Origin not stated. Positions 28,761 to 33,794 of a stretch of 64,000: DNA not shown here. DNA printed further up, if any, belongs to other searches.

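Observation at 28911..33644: Giant protein architecture: five-fold 38-aa helical tandem repeats, an unknown central domain and a C-terminal HAD-like phosphatase signature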

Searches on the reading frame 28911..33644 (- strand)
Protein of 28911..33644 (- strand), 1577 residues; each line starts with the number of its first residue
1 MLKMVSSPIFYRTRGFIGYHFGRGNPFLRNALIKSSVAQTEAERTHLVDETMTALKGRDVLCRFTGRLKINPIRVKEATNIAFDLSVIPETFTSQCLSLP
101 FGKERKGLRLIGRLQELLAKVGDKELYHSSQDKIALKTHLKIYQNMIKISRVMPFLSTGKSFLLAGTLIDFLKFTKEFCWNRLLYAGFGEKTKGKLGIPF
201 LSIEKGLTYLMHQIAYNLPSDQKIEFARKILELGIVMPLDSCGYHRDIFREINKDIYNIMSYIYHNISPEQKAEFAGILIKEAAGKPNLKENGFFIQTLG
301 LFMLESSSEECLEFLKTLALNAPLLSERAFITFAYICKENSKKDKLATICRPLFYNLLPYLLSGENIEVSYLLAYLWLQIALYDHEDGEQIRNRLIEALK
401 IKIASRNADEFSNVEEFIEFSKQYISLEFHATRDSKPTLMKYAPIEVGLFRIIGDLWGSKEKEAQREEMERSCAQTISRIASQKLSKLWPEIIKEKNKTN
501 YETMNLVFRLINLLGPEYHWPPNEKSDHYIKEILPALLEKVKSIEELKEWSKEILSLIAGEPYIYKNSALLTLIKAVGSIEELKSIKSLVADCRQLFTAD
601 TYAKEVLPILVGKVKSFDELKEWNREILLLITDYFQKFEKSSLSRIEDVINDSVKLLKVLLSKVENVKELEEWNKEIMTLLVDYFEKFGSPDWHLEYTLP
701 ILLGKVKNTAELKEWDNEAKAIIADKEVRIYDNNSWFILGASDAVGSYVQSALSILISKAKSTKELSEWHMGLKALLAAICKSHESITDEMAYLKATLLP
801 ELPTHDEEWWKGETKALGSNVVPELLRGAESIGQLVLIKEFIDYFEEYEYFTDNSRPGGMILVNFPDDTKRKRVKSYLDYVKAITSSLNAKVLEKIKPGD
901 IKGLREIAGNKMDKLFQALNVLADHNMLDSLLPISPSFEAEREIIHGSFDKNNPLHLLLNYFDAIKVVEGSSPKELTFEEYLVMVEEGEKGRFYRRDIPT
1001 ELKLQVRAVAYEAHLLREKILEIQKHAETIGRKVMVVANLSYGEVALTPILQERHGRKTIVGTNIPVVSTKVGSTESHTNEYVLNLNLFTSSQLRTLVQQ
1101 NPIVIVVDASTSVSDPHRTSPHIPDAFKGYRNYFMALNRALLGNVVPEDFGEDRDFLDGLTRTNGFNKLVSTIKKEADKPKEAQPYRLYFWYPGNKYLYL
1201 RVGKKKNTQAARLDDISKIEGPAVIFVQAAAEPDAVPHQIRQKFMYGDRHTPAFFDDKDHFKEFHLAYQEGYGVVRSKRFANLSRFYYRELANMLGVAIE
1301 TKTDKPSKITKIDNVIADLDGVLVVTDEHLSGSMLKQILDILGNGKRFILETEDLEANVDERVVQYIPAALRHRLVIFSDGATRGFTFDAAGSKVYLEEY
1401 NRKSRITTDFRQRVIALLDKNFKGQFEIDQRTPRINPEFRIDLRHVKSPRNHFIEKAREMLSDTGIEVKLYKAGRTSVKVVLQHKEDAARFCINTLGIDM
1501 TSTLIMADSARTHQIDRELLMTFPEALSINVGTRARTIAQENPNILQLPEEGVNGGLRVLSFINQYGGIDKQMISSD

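Call 4: search_protein_families(library=pfam, proteins=[window:28911-33644:-], max_evalue=1)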
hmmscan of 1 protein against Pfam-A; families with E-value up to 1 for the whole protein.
window:28911-33644:- (1577 aa): 0 families

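Call 5: search_protein_families(library=ncbifam, proteins=[window:28911-33644:-], max_evalue=1)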
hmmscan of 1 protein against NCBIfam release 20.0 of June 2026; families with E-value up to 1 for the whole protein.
window:28911-33644:- (1577 aa): 1 family
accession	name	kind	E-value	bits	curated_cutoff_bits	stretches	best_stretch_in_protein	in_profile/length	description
TIGR01485.1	SPP_plant-cyano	equivalog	0.051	13.1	183.65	0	1439-1510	120-193/249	sucrose-phosphate phosphatase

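Call 6: search_solved_structures(query=window:28911-33644:-, max_evalue=1)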
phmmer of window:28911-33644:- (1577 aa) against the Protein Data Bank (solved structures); distinct sequences matched with E-value up to 1: 5.
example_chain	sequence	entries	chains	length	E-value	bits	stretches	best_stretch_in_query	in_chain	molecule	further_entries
1brl_B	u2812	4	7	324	0.014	15.8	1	1370-1435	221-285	BACTERIAL LUCIFERASE | BETA2 LUCIFERASE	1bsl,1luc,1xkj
3fgc_B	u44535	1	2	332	0.014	15.8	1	1370-1435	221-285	Alkanal monooxygenase beta chain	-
7oko_3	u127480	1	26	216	0.2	12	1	1114-1179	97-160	Type-F conjugative transfer system secretin TraK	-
7spb_C1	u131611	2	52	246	0.25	11.6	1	1114-1179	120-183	TraK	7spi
4p5p_A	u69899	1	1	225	0.44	10.8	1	713-795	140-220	ThiJ/PfpI family protein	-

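Call 11: find_homologous_proteins(query=window:28911-33644:-, max_evalue=0.001)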
Query window:28911-33644:- (1577 aa): 1 proteins with E <= 0.001 among 8000 candidates.
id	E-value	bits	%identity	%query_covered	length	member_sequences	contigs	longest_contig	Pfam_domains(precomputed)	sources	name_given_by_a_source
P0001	0.0e+0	3551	100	100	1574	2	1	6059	-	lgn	-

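Call 12: find_encoding_contigs(protein=P0001, flank=10000)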
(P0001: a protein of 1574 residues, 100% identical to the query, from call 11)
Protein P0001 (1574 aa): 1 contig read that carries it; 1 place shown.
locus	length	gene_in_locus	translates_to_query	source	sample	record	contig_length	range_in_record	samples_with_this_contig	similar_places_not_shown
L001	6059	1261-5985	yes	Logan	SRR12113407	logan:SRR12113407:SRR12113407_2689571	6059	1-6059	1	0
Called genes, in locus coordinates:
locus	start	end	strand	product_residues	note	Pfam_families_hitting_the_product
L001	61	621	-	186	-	PF02481:DNA_processg_A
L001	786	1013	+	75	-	PF01381:HTH_3 (weak), PF13443:HTH_26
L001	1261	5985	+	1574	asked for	-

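Call 18: search_protein_families(library=padloc, proteins=[window:28911-33644:-], max_evalue=1)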
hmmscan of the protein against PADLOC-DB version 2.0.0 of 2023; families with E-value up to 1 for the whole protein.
window:28911-33644:- (1577 aa): 0 families

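Call 19: search_protein_families(library=phrogs, proteins=[window:28911-33644:-], max_evalue=1)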
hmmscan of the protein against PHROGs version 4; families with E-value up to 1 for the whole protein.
window:28911-33644:- (1577 aa): 1 family
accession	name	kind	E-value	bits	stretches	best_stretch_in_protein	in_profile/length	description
phrog_265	-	DNA, RNA and nucleotide metabolism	0.39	12.1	0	642-690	48-95/99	replication initiation protein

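Call 100: list_cluster_members(proteins=[window:28911-33644:-, P0061, P0005, P0006, P0008, P0012, P0064, P0051, P0067, P0107])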
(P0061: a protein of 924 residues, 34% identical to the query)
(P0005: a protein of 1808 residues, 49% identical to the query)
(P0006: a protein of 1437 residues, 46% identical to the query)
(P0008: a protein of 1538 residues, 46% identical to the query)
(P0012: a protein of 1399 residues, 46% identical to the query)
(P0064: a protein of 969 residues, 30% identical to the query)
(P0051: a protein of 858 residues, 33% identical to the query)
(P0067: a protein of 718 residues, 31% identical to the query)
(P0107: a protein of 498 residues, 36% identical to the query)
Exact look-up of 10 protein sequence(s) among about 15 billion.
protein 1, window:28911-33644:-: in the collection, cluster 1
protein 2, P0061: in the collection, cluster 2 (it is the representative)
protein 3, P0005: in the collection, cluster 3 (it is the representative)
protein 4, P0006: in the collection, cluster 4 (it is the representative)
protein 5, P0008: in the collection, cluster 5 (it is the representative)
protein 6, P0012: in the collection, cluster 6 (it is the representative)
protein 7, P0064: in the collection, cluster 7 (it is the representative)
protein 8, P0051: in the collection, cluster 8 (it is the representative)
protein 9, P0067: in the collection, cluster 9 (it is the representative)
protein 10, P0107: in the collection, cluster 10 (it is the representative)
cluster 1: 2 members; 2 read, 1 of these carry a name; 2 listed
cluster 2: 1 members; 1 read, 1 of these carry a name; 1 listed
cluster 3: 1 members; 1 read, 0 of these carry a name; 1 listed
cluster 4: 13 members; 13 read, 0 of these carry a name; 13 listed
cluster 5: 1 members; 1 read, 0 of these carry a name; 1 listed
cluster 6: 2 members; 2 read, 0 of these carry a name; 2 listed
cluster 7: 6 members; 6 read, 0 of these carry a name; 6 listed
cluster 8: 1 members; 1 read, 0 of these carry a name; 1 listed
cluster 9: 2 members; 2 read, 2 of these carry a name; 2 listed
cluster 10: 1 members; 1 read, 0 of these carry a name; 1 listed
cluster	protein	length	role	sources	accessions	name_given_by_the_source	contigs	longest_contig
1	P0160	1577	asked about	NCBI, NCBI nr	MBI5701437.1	hypothetical protein HZC34_06325 [Candidatus Saganbacteria bacterium] | hypothetical protein [Candidatus Saganbacteria bacterium]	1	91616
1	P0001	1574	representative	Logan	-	-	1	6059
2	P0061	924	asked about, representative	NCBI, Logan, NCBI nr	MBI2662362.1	hypothetical protein HYX11_02800 [Candidatus Woesearchaeota archaeon] | hypothetical protein [Candidatus Woesearchaeota archaeon]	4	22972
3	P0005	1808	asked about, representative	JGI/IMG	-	-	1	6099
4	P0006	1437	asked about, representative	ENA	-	-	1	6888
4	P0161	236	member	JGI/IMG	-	-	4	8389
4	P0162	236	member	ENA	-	-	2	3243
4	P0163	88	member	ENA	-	-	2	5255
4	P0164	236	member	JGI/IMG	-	-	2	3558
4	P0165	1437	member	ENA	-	-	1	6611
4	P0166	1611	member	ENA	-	-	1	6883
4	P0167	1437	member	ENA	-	-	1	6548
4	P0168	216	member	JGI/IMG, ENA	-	-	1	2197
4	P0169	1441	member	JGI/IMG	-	-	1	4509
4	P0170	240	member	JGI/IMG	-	-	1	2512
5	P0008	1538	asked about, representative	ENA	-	-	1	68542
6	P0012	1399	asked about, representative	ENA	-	-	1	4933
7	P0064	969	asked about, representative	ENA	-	-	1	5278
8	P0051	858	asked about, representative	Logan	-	-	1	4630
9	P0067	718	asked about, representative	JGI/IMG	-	hypothetical protein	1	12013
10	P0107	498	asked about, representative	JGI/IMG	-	-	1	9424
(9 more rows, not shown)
